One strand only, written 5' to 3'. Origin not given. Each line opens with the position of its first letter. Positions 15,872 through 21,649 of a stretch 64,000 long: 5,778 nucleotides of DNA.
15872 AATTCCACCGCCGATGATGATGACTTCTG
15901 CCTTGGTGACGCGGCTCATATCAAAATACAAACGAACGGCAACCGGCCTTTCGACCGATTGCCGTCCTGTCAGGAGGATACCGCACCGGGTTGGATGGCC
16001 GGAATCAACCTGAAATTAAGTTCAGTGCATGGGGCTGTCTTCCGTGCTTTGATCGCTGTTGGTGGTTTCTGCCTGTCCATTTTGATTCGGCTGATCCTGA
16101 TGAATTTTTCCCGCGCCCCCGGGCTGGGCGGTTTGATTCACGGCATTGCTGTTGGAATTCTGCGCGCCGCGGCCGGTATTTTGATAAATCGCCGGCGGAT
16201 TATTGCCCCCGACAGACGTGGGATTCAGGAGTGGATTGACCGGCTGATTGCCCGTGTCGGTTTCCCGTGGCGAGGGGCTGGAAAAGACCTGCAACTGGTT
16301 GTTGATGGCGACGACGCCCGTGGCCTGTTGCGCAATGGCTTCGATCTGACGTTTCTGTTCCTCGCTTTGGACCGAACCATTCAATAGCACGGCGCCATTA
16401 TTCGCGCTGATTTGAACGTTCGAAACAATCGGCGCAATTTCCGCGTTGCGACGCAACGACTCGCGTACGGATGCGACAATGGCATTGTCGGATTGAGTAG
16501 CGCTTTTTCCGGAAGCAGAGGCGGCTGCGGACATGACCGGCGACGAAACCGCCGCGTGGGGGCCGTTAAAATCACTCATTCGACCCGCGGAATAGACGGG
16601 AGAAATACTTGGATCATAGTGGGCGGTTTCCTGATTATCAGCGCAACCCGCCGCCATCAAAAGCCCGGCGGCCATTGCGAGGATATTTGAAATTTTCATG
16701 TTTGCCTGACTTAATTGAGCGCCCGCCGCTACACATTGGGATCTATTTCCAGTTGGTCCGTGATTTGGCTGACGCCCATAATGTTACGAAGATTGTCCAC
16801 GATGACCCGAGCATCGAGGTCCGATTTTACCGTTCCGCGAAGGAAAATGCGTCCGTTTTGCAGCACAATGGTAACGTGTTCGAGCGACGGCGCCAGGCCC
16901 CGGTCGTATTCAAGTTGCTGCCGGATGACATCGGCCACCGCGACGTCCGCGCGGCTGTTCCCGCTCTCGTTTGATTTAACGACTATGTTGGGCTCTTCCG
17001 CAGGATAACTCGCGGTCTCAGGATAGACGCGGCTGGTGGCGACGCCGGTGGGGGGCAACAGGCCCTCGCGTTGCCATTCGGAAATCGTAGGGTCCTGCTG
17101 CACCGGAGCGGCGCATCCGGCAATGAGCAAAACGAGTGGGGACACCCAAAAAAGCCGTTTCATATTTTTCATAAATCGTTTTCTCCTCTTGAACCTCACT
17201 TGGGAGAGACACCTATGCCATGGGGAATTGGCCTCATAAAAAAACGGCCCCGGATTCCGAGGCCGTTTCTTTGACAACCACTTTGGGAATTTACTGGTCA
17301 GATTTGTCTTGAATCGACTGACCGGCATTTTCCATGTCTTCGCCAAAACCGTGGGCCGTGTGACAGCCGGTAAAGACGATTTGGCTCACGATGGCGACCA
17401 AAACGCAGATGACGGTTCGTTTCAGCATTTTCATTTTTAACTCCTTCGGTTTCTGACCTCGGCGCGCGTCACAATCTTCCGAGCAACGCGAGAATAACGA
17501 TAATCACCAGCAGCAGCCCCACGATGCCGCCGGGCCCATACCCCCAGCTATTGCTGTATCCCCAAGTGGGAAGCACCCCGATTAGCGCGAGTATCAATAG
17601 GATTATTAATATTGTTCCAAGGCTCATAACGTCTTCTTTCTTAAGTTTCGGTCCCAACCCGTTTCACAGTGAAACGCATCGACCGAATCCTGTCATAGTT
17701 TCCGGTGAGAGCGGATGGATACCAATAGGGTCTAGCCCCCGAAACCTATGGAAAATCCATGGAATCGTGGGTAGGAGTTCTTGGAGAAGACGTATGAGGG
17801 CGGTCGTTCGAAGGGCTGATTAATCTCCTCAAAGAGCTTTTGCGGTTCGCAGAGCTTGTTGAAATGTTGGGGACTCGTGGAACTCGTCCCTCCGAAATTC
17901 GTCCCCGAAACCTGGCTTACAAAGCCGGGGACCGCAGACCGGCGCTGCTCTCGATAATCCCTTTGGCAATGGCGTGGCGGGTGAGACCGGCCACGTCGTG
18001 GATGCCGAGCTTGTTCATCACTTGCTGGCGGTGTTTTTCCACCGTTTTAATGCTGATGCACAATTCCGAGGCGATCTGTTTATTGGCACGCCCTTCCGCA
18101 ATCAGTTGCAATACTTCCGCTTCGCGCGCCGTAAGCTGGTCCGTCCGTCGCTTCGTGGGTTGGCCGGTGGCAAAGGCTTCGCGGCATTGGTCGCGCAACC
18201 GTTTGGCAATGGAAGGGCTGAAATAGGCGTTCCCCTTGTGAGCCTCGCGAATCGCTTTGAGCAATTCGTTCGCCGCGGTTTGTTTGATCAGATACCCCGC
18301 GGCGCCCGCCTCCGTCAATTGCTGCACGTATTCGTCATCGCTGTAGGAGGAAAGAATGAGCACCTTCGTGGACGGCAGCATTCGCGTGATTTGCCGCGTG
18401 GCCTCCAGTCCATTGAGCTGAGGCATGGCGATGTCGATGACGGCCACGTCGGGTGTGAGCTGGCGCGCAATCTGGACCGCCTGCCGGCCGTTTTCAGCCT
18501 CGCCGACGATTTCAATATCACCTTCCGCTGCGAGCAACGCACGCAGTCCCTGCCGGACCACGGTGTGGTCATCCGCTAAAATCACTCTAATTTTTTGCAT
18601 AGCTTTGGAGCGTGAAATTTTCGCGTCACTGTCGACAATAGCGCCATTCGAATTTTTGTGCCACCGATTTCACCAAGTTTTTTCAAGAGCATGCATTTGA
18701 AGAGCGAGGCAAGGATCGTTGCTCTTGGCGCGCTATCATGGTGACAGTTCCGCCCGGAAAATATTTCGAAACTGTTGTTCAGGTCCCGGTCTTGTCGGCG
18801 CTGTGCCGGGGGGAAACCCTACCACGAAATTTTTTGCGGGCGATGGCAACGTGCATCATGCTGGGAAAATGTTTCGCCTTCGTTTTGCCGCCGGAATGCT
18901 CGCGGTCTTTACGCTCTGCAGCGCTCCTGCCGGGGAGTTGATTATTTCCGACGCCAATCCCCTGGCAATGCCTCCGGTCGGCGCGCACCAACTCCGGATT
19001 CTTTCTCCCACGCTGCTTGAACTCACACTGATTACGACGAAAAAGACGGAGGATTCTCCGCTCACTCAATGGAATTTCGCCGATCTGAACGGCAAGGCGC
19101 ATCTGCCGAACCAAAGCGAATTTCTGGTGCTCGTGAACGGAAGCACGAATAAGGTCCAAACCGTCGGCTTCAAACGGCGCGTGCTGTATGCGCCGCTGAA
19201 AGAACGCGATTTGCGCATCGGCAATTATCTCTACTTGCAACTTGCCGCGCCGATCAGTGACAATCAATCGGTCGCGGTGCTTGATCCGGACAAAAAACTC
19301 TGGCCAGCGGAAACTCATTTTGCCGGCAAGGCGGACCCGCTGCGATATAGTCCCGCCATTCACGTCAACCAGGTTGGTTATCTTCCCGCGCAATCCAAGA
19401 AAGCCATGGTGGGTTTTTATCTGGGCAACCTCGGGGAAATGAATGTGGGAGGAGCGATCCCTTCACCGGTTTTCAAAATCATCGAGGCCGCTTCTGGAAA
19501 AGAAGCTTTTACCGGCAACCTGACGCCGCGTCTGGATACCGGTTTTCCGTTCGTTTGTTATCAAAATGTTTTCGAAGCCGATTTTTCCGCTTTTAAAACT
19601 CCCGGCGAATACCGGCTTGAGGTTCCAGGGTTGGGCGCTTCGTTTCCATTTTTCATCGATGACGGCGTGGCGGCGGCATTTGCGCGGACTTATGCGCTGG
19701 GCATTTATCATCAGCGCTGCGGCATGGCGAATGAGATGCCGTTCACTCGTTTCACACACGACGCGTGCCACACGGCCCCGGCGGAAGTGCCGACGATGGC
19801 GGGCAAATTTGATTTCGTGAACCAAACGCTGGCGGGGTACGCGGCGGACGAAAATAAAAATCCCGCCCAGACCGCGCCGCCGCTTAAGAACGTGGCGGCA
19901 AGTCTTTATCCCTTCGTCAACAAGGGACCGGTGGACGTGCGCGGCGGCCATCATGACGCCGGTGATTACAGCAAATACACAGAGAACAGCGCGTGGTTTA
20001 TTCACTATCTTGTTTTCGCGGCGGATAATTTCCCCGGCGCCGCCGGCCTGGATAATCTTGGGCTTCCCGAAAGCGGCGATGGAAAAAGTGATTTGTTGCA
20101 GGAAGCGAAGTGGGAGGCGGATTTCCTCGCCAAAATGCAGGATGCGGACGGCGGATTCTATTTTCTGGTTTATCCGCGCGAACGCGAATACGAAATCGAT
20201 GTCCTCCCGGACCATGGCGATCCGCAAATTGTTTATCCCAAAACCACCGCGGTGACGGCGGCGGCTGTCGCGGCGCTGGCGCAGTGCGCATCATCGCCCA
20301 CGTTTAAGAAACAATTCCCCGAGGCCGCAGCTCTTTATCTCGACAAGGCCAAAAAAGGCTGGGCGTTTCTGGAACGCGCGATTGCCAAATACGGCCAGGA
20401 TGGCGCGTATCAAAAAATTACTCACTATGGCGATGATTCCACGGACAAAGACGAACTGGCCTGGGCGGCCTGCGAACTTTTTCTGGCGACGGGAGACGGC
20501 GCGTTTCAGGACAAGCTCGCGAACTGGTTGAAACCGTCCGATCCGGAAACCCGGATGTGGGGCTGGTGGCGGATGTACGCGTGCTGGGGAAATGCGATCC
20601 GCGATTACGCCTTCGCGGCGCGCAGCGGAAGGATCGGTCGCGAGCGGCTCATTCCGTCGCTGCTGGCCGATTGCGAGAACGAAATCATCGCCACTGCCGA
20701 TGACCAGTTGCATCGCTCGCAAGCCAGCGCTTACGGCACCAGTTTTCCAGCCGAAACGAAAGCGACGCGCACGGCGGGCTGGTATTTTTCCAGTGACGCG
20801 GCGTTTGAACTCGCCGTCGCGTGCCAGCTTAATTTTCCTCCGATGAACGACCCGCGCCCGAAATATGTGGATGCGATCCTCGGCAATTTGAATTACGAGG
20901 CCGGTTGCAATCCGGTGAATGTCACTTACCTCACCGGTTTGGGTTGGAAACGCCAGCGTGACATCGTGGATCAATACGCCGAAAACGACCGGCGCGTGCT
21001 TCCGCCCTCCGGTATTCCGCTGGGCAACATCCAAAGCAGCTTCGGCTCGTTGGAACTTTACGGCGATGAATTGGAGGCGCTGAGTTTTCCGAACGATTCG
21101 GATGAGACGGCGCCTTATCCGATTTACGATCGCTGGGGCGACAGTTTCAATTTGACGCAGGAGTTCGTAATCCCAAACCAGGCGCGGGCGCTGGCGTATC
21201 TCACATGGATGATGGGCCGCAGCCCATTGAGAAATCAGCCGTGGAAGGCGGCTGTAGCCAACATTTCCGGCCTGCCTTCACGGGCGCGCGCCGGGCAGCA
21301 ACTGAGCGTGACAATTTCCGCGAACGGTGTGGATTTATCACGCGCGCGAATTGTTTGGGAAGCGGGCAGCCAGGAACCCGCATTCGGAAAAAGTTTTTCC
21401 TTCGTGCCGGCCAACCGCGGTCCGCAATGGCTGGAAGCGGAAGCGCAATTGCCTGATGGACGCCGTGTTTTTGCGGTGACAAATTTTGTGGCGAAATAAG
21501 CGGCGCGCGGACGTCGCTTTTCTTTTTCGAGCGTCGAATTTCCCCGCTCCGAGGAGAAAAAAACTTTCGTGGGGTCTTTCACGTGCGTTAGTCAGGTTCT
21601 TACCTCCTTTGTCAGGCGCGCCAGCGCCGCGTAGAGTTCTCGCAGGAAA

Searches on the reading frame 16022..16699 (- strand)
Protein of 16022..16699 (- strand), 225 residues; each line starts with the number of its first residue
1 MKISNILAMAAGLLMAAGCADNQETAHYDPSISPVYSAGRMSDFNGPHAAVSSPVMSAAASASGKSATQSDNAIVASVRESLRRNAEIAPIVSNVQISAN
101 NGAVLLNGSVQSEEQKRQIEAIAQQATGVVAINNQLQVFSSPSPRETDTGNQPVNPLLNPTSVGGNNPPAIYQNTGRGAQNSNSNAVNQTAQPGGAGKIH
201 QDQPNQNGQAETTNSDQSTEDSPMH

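Call 19: search_protein_families(library=pfam, proteins=[window:16022-16699:-], max_evalue=0.001)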
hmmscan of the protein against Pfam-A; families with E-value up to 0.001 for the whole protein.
window:16022-16699:- (225 aa): 2 families
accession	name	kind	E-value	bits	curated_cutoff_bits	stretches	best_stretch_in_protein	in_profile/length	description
PF04972.22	BON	-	1e-12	48.6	27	1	70-138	1-67/69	BON domain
PF21937.1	Yop-YscD_ppl_2nd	-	0.00031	20.8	27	1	95-137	22-65/67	YscD/CdsD-like Bon-like domain 2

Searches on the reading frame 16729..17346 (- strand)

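Call 19: search_protein_families(library=pfam, proteins=[window:16729-17346:-], max_evalue=0.001)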
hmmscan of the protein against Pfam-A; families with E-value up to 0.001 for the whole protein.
window:16729-17346:- (205 aa): 1 family
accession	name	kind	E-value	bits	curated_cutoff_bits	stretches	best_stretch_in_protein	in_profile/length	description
PF04972.22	BON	-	1.1e-09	38.8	27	1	134-202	2-68/69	BON domain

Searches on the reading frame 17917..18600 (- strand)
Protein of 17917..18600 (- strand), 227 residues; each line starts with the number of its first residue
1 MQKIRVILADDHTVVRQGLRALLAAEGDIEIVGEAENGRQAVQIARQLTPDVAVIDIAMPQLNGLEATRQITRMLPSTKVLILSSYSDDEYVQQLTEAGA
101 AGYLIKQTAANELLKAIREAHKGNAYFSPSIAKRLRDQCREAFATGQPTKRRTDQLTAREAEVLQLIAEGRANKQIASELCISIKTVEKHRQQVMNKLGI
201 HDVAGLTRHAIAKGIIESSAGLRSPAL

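Call 3: search_protein_families(library=pfam, proteins=[window:17917-18600:-], max_evalue=0.01)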
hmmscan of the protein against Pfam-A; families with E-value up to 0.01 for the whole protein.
window:17917-18600:- (227 aa): 6 families
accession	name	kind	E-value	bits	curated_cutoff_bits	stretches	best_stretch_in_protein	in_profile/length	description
PF00072.30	Response_reg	-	1.9e-28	99.3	30.2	1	6-118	1-111/111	Response regulator receiver domain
PF00196.25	GerE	-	2.1e-19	69.3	23.5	1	154-210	1-57/57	Bacterial regulatory proteins, luxR family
PF08281.18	Sigma70_r4_2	-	2.9e-05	24.1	25.7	1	154-198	9-54/54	Sigma-70, region 4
PF01024.24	Colicin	-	0.00027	21.3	23.4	1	149-213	22-80/185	Colicin pore forming domain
PF13384.12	HTH_23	-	0.00084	19.5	24.6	1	158-195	5-42/50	Homeodomain-like domain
PF13551.12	HTH_29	-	0.0095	16.4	28.1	0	161-192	2-34/64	Winged helix-turn helix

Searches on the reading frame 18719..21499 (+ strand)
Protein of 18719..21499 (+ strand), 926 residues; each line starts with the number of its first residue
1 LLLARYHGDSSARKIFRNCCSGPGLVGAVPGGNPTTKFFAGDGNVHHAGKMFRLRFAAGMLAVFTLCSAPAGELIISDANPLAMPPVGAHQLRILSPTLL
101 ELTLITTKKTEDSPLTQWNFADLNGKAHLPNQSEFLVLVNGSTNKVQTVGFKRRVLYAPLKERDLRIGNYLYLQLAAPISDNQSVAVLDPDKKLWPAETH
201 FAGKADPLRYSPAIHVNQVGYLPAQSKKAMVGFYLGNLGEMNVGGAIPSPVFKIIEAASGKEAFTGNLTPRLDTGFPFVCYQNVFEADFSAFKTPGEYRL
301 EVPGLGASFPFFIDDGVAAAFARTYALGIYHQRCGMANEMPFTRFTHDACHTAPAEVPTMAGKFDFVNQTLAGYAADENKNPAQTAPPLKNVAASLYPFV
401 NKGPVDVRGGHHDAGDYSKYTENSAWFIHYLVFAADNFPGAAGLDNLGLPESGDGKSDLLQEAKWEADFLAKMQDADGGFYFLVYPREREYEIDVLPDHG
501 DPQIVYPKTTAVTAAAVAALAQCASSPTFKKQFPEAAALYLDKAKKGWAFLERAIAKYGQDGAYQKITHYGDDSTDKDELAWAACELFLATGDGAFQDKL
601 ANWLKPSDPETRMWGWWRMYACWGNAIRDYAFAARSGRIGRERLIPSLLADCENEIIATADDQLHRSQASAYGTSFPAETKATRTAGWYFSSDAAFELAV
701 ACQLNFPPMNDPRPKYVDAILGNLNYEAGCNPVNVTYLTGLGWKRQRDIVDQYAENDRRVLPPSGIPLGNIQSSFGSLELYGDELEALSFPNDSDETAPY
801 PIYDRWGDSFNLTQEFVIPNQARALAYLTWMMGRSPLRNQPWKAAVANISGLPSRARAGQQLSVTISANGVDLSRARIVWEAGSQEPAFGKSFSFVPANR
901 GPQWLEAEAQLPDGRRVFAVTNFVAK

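Call 3: search_protein_families(library=pfam, proteins=[window:18719-21499:+], max_evalue=0.01)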
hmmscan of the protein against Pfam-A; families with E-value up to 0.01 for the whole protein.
window:18719-21499:+ (926 aa): 2 families
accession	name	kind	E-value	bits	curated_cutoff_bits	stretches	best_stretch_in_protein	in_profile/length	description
PF00759.25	Glyco_hydro_9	-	3.5e-43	149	27.7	1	329-757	12-393/444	Glycosyl hydrolase family 9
PF02927.20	CelD_N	-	5.9e-17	62.6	24.6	1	210-306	2-85/86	Cellulase N-terminal ig-like domain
